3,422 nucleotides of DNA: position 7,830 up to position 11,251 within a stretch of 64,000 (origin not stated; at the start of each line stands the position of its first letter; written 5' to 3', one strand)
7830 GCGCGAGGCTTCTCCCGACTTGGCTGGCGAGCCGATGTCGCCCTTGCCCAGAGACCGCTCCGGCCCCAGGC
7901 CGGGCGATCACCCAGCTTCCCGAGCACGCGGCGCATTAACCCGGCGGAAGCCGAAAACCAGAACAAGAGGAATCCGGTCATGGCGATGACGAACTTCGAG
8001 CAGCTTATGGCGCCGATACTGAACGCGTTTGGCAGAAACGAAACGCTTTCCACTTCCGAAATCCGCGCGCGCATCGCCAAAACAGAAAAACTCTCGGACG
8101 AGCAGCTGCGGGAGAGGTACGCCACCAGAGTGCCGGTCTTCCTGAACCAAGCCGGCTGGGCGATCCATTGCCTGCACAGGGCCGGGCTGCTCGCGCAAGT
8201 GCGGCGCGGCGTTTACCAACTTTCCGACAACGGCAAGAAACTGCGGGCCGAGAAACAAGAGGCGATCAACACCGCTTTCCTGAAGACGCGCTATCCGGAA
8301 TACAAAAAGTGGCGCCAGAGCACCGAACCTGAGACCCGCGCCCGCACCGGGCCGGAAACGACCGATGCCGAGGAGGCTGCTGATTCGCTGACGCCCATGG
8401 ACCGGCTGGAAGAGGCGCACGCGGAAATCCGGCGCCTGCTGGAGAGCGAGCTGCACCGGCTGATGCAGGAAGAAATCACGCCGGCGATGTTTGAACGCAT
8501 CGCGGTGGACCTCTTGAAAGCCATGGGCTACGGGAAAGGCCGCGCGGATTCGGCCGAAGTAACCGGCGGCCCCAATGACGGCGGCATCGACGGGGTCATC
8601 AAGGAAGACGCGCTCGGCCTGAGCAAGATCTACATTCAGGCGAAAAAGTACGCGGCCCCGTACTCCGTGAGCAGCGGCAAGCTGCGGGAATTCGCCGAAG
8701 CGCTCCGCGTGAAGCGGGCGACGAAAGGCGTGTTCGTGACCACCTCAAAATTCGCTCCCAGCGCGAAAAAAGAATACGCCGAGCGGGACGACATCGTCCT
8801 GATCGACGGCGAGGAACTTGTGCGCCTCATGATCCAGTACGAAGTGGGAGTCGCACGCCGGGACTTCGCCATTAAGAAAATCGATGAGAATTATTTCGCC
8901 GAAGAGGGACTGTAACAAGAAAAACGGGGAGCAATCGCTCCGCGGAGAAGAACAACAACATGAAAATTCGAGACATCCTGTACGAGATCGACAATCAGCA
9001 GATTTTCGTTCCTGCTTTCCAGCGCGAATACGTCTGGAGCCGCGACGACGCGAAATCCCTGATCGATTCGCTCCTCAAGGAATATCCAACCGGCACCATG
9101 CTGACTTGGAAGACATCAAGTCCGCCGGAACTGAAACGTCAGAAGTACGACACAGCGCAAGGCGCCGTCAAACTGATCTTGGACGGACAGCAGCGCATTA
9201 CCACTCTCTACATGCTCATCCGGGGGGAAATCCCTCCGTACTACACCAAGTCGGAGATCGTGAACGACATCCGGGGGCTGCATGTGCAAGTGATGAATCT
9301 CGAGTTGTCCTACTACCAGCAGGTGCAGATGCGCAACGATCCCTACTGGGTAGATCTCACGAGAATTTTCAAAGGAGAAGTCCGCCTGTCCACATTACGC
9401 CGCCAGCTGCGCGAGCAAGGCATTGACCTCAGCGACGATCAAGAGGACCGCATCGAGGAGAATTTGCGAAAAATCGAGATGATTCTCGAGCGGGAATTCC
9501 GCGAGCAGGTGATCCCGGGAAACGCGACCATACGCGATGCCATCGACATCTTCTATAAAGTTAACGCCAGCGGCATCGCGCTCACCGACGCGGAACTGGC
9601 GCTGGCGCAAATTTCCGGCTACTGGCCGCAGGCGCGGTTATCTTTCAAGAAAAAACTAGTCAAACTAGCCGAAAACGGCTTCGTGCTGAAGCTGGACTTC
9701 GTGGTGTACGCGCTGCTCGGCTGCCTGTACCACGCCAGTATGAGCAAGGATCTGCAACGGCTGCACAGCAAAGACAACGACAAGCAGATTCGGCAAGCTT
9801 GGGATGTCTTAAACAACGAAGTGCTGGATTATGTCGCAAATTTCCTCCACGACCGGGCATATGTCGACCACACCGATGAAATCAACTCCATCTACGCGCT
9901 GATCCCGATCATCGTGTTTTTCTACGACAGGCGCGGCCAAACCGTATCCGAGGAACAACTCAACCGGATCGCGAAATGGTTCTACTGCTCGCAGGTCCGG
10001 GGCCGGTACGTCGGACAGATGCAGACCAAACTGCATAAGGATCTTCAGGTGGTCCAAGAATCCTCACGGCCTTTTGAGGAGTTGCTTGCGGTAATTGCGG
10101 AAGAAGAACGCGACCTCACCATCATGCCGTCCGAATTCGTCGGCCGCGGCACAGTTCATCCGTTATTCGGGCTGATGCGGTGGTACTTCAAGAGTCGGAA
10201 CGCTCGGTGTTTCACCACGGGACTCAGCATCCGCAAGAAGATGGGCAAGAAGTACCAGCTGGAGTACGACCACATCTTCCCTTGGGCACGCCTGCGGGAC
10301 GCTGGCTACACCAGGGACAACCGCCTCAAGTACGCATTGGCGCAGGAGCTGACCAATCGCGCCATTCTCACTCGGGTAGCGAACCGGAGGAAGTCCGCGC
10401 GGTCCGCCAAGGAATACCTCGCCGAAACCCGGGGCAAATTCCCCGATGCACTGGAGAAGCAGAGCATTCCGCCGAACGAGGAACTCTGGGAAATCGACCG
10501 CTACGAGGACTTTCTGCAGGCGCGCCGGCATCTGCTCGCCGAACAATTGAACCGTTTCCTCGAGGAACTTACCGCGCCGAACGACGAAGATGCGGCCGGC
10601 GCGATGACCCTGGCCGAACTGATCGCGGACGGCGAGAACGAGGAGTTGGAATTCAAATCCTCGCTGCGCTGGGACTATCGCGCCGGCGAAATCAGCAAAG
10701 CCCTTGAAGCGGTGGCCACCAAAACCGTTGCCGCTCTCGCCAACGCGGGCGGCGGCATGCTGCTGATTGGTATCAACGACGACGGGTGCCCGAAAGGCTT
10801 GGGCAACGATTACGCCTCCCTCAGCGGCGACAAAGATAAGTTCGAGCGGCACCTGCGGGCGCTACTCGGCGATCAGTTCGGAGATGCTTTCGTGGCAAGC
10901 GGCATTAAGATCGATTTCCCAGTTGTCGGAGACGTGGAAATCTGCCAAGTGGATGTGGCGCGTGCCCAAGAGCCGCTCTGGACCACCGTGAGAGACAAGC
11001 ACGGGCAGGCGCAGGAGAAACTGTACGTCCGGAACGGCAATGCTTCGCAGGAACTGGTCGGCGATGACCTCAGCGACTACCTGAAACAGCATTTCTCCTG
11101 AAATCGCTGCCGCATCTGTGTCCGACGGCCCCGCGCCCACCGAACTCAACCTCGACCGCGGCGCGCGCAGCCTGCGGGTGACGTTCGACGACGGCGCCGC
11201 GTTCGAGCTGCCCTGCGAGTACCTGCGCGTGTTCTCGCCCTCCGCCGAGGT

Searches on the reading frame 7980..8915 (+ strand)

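Call 110: search_protein_families(library=padloc, proteins=[window:7980-8915:+], max_evalue=0.001)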
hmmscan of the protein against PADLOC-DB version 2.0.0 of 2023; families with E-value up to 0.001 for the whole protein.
window:7980-8915:+ (311 aa): 11 families
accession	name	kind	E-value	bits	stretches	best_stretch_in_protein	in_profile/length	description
PDLC03657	mREase_IV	-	3.3e-63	211.9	1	1-308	1-316/317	Type IV methyl-directed restriction enzyme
PDLC04796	PDC-S02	-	2.9e-23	80.5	1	137-309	215-382/390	-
PDLC04806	PDC-S02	-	6.3e-17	59.8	1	155-286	176-302/324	-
PDLC04819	PDC-S02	-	5.3e-16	56.8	1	146-287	176-309/334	-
PDLC04815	PDC-S02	-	2.5e-08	31.6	1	128-282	173-316/346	-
PDLC03663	mREase_IV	-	2.5e-08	31.1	1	165-284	411-523/544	Type IV methyl-directed restriction enzyme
PDLC00631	ZorD1|ZorD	-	2.6e-07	26.8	1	164-289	946-1065/1071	"SWI2/SNF2 helicase, Mrr-like nuclease"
PDLC03203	mREase_II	-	6.3e-06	23.6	1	167-287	253-374/393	Type II methyl-directed restriction enzyme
PDLC03206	mREase_II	-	3.3e-05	20.6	1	198-284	306-399/434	Type II methyl-directed restriction enzyme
PDLC02235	AbiEi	-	4.8e-05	21.1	1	24-95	4-75/240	AbiEi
PDLC02257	AbiEi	-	0.00053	17.5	1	22-106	4-90/240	AbiEi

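Call 111: search_protein_families(library=pfam, proteins=[window:7980-8915:+], max_evalue=0.001)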
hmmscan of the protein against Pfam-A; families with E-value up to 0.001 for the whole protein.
window:7980-8915:+ (311 aa): 4 families
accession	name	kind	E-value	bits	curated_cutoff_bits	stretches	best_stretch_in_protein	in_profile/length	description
PF04471.18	Mrr_cat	-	2.5e-32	111.8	21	1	165-284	3-115/115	Restriction endonuclease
PF14338.12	Mrr_N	-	4.6e-18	65.6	29.5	1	6-88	1-84/87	Mrr N-terminal domain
PF22722.2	NA-iREase1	-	7.3e-08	32.8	27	1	193-281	17-105/106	NACHT-associated inactive Restriction Endonuclease 1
PF13156.12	Mrr_cat_2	-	2.1e-06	28.1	22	1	196-288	25-118/127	Restriction endonuclease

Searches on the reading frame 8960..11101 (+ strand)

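Call 110: search_protein_families(library=padloc, proteins=[window:8960-11101:+], max_evalue=0.001)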
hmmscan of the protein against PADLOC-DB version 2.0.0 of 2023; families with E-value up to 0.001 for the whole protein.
window:8960-11101:+ (713 aa): 22 families
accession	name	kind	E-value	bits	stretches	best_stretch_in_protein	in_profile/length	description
PDLC04151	HEC-05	-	1.2e-48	164.2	1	2-536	27-595/600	-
PDLC04150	HEC-05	-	9.9e-29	98.6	1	2-535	9-582/583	-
PDLC04709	PDC-M55C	-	3e-26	90.2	1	3-548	17-548/554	-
PDLC04152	HEC-05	-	1.1e-13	48.7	2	69-491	107-517/566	-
PDLC04153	HEC-05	-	3e-13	46.8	1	5-53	11-59/621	-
PDLC03877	NsnA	-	5.4e-08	30.5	1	1-219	51-201/385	-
PDLC02693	Orf5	-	1.1e-07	29.3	1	12-88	6-81/543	Orf5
PDLC02686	Orf5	-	6.3e-07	26.3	1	7-211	13-230/566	Orf5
PDLC04027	PD-T4-2_A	-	7.1e-07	26.6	1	13-89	51-114/363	-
PDLC02792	SspE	-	1.6e-06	24.8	1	12-87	21-107/771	SspE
PDLC02791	SspE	-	3.2e-06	23.6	1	3-87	10-105/775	SspE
PDLC04157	HEC-06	-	5.8e-06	23.2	1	4-88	12-90/558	-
PDLC02695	Orf5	-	9.4e-06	22.3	1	11-88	16-96/601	Orf5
PDLC02701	Orf5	-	3.2e-05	20.6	0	13-87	18-96/596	Orf5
PDLC02702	Orf5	-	3.8e-05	20.7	1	15-87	3-71/543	Orf5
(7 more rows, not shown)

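Call 111: search_protein_families(library=pfam, proteins=[window:8960-11101:+], max_evalue=0.001)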
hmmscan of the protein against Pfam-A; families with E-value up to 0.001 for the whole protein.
window:8960-11101:+ (713 aa): 2 families
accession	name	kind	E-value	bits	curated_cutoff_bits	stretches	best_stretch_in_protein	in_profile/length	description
PF03235.19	GmrSD_N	-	3.2e-29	102.9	33.2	1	4-217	2-197/199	GmrSD restriction endonuclease, N-terminal domain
PF04326.19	SLFN_AlbA_2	-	1.7e-13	51.5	25.3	1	559-698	1-116/118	Schlafen, AlbA_2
